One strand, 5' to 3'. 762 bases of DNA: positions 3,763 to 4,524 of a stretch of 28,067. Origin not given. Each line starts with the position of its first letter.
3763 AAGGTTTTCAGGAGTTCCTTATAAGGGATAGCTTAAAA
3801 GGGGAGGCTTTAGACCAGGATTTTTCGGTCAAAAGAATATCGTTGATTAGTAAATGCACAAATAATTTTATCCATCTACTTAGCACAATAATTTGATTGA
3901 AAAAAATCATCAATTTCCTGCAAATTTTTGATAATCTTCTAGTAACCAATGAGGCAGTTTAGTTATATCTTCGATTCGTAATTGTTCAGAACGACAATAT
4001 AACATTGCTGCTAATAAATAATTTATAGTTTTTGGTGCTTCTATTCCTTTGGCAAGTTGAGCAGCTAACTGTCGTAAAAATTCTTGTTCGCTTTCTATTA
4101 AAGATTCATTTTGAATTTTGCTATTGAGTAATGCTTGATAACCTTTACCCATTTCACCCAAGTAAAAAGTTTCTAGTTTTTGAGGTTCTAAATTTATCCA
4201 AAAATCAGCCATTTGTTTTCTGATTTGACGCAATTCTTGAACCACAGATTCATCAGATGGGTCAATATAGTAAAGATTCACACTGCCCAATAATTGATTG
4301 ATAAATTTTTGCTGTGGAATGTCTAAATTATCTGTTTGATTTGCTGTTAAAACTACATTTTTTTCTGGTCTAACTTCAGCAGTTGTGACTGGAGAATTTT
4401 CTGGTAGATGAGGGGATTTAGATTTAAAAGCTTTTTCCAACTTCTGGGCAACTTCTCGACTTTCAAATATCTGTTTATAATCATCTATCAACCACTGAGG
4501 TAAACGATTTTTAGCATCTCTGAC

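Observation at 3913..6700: Three paralogous ~125-aa helical modules bracket the GT41-like domain (one before, two after): an unrecognised repeat domain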

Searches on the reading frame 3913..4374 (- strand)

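Call 11: search_protein_families(library=pfam, proteins=[window:3913-4374:-], max_evalue=10)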
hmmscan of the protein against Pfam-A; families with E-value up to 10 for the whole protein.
window:3913-4374:- (154 aa): 1 family
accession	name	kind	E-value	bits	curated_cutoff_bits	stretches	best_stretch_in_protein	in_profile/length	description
PF08870.17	DndE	-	0.14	12.9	25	1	71-113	60-102/111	DNA sulphur modification protein DndE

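Call 46: search_protein_families(library=ncbifam, proteins=[window:3913-4374:-], max_evalue=0.1)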
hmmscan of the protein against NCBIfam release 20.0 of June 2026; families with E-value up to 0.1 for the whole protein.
window:3913-4374:- (154 aa): 0 families
